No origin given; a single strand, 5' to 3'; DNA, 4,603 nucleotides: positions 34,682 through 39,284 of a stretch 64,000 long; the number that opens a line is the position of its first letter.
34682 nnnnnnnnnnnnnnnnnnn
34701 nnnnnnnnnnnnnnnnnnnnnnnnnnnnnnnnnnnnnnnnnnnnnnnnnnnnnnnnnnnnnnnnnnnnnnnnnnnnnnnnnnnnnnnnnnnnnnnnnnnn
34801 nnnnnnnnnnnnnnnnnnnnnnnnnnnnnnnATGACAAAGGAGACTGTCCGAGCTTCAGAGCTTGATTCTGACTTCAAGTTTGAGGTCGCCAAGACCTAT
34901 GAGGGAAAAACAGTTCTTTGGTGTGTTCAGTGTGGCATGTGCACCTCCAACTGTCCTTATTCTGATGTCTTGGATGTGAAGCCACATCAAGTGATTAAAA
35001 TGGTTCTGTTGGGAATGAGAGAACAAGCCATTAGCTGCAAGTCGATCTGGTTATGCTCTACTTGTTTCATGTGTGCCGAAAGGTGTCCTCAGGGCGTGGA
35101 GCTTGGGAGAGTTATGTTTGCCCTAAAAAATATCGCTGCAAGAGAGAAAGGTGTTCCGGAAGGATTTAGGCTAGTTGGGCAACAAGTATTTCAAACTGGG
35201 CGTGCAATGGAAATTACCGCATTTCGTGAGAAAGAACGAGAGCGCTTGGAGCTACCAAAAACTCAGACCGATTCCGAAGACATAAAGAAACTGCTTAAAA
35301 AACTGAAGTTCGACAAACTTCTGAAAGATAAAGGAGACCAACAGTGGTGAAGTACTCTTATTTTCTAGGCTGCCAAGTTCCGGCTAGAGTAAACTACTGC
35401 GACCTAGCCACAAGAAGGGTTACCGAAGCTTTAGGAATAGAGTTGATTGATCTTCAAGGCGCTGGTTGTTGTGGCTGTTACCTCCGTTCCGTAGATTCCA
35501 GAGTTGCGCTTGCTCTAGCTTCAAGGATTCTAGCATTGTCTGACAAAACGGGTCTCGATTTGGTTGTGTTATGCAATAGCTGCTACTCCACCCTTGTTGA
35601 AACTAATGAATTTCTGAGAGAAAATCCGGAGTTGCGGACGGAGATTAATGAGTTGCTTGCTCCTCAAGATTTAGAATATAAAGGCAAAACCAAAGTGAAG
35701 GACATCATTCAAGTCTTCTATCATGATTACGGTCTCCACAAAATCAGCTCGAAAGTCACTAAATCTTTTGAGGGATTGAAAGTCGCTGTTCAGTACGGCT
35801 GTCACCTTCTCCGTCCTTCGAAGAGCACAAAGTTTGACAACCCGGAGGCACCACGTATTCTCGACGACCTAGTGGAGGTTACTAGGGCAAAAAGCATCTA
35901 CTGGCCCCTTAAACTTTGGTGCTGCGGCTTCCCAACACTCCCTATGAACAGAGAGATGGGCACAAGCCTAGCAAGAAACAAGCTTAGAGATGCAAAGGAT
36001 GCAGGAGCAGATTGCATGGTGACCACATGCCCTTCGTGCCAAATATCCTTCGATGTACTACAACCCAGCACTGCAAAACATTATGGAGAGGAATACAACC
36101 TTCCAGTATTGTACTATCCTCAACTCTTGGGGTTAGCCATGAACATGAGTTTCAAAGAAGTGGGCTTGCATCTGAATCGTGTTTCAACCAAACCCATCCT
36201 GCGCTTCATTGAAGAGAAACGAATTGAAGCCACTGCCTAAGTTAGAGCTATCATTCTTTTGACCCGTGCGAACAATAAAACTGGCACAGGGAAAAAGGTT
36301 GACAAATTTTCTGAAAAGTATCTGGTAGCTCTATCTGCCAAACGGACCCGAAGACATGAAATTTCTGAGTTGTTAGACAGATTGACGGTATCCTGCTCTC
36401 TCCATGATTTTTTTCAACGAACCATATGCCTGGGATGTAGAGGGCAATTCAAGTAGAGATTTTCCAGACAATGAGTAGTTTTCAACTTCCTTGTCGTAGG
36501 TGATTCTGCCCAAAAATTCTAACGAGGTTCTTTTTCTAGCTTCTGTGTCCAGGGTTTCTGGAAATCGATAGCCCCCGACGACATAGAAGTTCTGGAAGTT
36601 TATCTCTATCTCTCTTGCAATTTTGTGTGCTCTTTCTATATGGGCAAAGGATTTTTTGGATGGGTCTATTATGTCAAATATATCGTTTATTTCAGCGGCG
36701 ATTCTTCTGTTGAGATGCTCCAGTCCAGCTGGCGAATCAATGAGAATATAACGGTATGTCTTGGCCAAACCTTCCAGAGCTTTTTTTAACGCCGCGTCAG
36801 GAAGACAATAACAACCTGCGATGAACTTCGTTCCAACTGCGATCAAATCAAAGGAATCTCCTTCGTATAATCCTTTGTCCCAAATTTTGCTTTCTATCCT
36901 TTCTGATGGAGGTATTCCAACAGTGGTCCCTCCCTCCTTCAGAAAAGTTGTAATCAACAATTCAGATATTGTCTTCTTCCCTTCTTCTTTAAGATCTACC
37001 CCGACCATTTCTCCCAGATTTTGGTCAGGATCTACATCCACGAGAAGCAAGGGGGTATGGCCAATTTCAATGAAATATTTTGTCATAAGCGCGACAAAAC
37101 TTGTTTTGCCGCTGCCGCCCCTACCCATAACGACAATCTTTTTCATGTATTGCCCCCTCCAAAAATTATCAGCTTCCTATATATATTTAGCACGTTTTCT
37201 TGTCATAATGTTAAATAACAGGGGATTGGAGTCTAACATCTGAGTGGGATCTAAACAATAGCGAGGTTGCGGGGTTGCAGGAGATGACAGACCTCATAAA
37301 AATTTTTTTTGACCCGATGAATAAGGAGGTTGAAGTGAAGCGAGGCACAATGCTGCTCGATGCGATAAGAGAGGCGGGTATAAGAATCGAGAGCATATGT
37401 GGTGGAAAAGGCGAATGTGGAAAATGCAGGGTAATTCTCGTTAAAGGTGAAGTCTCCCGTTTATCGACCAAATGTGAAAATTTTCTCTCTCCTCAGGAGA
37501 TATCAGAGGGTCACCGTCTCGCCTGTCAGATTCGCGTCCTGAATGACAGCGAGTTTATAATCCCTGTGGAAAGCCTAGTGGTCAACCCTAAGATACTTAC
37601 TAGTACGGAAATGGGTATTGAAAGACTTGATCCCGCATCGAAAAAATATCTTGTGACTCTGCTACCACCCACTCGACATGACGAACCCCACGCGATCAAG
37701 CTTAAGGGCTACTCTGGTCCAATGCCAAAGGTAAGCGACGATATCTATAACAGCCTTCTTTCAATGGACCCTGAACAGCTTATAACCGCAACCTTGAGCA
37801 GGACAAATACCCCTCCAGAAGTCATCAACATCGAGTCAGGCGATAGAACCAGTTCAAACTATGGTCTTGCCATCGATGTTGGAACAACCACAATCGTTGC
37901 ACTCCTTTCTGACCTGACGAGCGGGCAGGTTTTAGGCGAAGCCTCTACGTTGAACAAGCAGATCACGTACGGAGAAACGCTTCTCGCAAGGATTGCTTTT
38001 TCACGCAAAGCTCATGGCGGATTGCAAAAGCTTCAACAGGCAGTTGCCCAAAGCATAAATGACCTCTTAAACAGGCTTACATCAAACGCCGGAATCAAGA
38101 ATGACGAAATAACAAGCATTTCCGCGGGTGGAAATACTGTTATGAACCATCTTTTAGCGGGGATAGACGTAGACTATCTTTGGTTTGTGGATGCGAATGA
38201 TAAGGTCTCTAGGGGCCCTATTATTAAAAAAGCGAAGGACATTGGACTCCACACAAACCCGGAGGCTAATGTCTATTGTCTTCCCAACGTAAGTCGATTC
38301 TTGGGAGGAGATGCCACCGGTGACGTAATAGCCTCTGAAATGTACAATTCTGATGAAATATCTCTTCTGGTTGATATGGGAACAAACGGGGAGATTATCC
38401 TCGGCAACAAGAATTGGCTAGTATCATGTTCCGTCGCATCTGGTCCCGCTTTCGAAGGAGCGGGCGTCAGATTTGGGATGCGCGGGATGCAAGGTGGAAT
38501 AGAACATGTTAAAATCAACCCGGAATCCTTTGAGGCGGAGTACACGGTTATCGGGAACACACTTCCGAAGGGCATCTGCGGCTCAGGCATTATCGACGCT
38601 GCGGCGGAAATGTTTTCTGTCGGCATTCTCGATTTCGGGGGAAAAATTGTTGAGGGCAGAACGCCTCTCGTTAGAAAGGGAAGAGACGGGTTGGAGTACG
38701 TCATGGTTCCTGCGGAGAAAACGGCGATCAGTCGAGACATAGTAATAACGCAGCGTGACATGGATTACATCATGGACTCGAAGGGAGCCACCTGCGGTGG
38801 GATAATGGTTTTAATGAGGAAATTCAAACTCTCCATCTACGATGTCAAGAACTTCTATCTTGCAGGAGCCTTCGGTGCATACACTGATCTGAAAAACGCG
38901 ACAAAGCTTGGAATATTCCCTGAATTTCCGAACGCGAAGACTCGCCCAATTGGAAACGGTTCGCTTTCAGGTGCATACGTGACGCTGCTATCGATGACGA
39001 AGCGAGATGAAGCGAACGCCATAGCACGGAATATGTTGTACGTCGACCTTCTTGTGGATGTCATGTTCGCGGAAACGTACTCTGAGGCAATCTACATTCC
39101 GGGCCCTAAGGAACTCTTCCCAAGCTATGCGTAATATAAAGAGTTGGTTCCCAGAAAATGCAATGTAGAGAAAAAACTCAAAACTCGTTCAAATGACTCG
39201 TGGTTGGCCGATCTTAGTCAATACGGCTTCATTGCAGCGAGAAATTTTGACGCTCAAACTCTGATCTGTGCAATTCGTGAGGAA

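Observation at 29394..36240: Second metV-metF pair is divergently coupled to hdrA(-mvhD)-hdrC-hdrB: a putative flavin-based electron-bifurcating methylene reductase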

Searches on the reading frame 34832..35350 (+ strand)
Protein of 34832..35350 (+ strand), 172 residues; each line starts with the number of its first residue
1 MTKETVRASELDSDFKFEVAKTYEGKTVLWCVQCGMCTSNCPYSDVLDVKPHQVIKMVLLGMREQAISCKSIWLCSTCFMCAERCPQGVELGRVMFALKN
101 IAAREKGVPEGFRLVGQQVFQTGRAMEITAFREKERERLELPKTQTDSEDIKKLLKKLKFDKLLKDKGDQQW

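Call 5: search_protein_families(library=pfam, proteins=[window:34832-35350:+])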
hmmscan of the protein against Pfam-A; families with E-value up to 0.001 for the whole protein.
window:34832-35350:+ (172 aa): 5 families
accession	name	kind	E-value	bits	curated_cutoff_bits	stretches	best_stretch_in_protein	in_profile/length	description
PF13183.11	Fer4_8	-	1.5e-10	41.9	27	1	31-89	5-68/68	4Fe-4S dicluster domain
PF13534.11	Fer4_17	-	2.7e-10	41.1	22.2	1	31-89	2-60/61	4Fe-4S dicluster domain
PF13187.11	Fer4_9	-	2.8e-07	30.9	27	1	31-88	2-50/52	4Fe-4S dicluster domain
PF12838.12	Fer4_7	-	4e-06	27.6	27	1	31-89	2-52/52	4Fe-4S dicluster domain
PF13237.11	Fer4_10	-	0.00018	21.8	25.5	1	31-86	9-53/53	4Fe-4S dicluster domain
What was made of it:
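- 34832..35350 (+): hdrC (172 aa; two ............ motifs); overlaps the hdrA stop by 4 nt. Pfam Fer4_8/17 (call 5).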

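Call 48: find_encoding_contigs(protein=window:34832-35350:+, flank=10000, max_places=4)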
Protein window:34832-35350:+ (172 aa): 5 contigs read that carry it; 4 places shown.
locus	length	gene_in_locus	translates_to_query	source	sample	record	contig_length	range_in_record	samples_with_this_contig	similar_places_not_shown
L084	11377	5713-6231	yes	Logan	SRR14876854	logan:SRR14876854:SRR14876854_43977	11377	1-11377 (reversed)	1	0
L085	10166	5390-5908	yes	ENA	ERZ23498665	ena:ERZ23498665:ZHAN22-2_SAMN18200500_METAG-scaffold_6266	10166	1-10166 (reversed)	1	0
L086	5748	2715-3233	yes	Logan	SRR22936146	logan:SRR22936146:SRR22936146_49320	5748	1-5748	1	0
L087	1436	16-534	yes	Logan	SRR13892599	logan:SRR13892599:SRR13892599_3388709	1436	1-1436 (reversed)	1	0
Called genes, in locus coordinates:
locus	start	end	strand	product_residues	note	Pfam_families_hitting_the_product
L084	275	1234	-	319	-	PF02219:MTHFR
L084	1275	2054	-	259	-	PF12225:DUF5981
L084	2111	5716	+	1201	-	PF00890:FAD_binding_2, PF01266:DAO, PF07992:Pyr_redox_2 (weak), PF12831:FAD_oxidored, PF13450:NAD_binding_8, PF07992:Pyr_redox_2, PF12831:FAD_oxidored (weak), PF02662:FlpD, +13 more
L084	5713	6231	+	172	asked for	PF13183:Fer4_8, PF12838:Fer4_7 (weak), PF13187:Fer4_9 (weak), PF13534:Fer4_17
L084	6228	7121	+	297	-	PF02754:CCG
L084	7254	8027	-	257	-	PF01656:CbiA (weak), PF06564:CBP_BcsQ (faint), PF13614:AAA_31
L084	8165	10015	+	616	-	PF00111:Fer2, PF17651:Raco_middle, PF14574:RACo_C_ter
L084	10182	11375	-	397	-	?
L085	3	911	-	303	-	?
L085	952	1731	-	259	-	PF12225:DUF5981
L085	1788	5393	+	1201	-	PF00890:FAD_binding_2, PF01266:DAO, PF07992:Pyr_redox_2 (weak), PF12831:FAD_oxidored, PF13450:NAD_binding_8, PF07992:Pyr_redox_2, PF12831:FAD_oxidored (weak), PF02662:FlpD, +13 more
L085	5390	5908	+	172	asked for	PF13183:Fer4_8, PF12838:Fer4_7 (weak), PF13187:Fer4_9 (weak), PF13534:Fer4_17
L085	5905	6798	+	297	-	PF02754:CCG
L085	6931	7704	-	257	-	PF01656:CbiA (weak), PF06564:CBP_BcsQ (faint), PF13614:AAA_31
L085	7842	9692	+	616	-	PF00111:Fer2, PF17651:Raco_middle, PF14574:RACo_C_ter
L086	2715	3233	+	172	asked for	PF13183:Fer4_8, PF12838:Fer4_7 (weak), PF13187:Fer4_9 (weak), PF13534:Fer4_17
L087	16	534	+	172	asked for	PF13183:Fer4_8, PF12838:Fer4_7 (weak), PF13187:Fer4_9 (weak), PF13534:Fer4_17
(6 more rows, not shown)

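Call 58: search_protein_families(library=ncbifam, proteins=[window:34832-35350:+], max_evalue=0.00001)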
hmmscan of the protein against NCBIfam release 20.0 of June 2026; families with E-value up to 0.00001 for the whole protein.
window:34832-35350:+ (172 aa): 12 families
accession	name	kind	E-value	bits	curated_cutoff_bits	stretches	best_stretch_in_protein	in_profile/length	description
TIGR03290.1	CoB_CoM_SS_C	equivalog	1.1e-29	103.2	160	1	30-163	3-143/144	CoB--CoM heterodisulfide reductase subunit C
NF041890.1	hdrC_Methbact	equivalog_domain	1.7e-15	57.1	270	1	20-104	20-103/192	ferredoxin:CoB-CoM heterodisulfide reductase subunit HdrC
NF041779.1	hetero_SS_HdrC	equivalog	5.6e-14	52.1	350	1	26-105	28-106/198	ferredoxin:CoB-CoM heterodisulfide reductase subunit HdrC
NF038018.1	qmoC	equivalog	8.3e-14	51.8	300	1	14-110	4-99/360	quinone-interacting membrane-bound oxidoreductase complex subunit QmoC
NF008369.0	PRK11168.1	equivalog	1e-07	31.3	278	1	30-103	12-88/401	anaerobic glycerol-3-phosphate dehydrogenase subunit C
NF004898.0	PRK06259.1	equivalog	5.9e-07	28.5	385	1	20-128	125-242/488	fumarate reductase (CoM/CoB) subunit TfrB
NF045670.1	quin_L_LdhH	equivalog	8.2e-07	27.7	800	1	17-124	292-404/706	L-lactate dehydrogenase (quinone) large subunit LdhH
TIGR00384.1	dhsB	subfamily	8.4e-07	28.7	88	0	13-93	124-216/222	succinate dehydrogenase and fumarate reductase iron-sulfur protein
NF004616.0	PRK05950.1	subfamily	8.4e-07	28.4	228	0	69-104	200-235/238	succinate dehydrogenase iron-sulfur subunit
NF008434.0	PRK11274.1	equivalog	1.6e-06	27.3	333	1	25-95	18-95/409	glycolate oxidase subunit GlcF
TIGR00273.1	TIGR00273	equivalog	5.6e-06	25.5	444.8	1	26-108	290-377/432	LutB/LldF family L-lactate oxidation iron-sulfur protein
NF009226.0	PRK12576.1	equivalog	8.3e-06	25.3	344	0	30-125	155-236/317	succinate dehydrogenase/fumarate reductase iron-sulfur subunit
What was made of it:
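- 34832..35350 (+): TIGR03290, 103 bits, below the 160-bit cut-off (call 58).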

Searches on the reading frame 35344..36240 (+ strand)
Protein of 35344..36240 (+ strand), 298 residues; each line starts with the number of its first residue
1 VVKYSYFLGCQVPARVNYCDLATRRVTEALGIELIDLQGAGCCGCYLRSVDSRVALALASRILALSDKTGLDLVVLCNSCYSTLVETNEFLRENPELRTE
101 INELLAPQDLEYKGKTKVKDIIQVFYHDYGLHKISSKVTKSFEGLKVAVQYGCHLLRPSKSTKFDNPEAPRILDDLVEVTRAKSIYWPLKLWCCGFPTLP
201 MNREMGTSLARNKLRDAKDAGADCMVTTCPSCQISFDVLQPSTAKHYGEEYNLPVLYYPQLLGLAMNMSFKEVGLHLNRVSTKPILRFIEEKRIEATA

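Call 5: search_protein_families(library=pfam, proteins=[window:35344-36240:+])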
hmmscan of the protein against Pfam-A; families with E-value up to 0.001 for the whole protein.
window:35344-36240:+ (298 aa): 2 families
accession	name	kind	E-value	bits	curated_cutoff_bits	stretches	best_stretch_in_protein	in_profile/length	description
PF02754.22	CCG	-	2.1e-26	92.3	20.6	2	147-236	1-84/85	Cysteine-rich domain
PF22196.1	HdrB-like_C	-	0.00023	21.6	33.4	1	201-277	7-85/87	HdrB-like C-terminal domain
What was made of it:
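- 35344..36240 (+): hdrB (298 aa; two intact CCG domains); overlaps hdrC by 7 nt. Pfam CCG, E=2e-26, two stretches (call 5).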

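Call 58: search_protein_families(library=ncbifam, proteins=[window:35344-36240:+], max_evalue=0.00001)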
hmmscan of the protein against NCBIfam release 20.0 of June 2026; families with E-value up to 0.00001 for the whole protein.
window:35344-36240:+ (298 aa): 5 families
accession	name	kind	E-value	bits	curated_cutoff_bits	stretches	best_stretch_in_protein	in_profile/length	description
TIGR03288.1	CoB_CoM_SS_B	equivalog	1.2e-83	280.7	345.15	1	3-287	1-288/290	CoB--CoM heterodisulfide reductase subunit B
NF042965.1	MFR_anch_SdhE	equivalog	4.9e-46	157.5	500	1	4-280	3-276/282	8-methylmenaquinol:fumarate reductase membrane anchor subunit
NF041780.1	hetero_SS_HdrB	equivalog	5.7e-32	111.2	450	1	7-286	9-302/304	ferredoxin:CoB-CoM heterodisulfide reductase subunit HdrB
NF004898.0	PRK06259.1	equivalog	7e-12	44.7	385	1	3-236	263-463/488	fumarate reductase (CoM/CoB) subunit TfrB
NF045670.1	quin_L_LdhH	equivalog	1.7e-11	43.2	800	1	5-235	470-684/706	L-lactate dehydrogenase (quinone) large subunit LdhH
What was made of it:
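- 35344..36240 (+): TIGR03288, 281 bits, below the 345-bit cut-off (call 58).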

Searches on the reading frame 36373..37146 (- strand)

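Call 5: search_protein_families(library=pfam, proteins=[window:36373-37146:-])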
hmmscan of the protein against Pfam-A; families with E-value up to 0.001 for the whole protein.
window:36373-37146:- (257 aa): 6 families
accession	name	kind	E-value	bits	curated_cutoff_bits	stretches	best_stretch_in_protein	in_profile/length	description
PF13614.12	AAA_31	-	1.6e-09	38.4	27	1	4-149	4-136/177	AAA domain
PF06564.18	CBP_BcsQ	-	1.2e-07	32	21.3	0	116-172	101-157/234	Cellulose biosynthesis protein BcsQ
PF01656.29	CbiA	-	4.2e-07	30.4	25.4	1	4-230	2-124/125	CobQ/CobB/MinD/ParA nucleotide binding domain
PF02374.21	ArsA_ATPase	-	0.0001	22.1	24.3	0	1-59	1-58/305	Anion-transporting ATPase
PF00448.28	SRP54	-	0.00091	19.4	22.7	0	3-34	3-34/196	SRP54-type protein, GTPase domain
PF16575.11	CLP1_P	-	0.00099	19.4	26.6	0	9-43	2-35/188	mRNA cleavage and polyadenylation factor CLP1 P-loop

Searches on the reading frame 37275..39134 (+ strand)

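Call 9: search_protein_families(library=pfam, max_evalue=0.00001, proteins=[window:37275-39134:+])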
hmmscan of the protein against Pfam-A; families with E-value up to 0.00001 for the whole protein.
window:37275-39134:+ (619 aa): 3 families
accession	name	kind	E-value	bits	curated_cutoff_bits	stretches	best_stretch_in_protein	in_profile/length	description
PF14574.11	RACo_C_ter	-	1.4e-87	293.5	27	1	361-618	1-260/261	C-terminal domain of RACo the ASKHA domain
PF17651.6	Raco_middle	-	4.4e-50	170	26.8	1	196-358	1-162/163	RACo middle region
PF00111.32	Fer2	-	1.8e-15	57.1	21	1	13-88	4-76/77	2Fe-2S iron-sulfur cluster binding domain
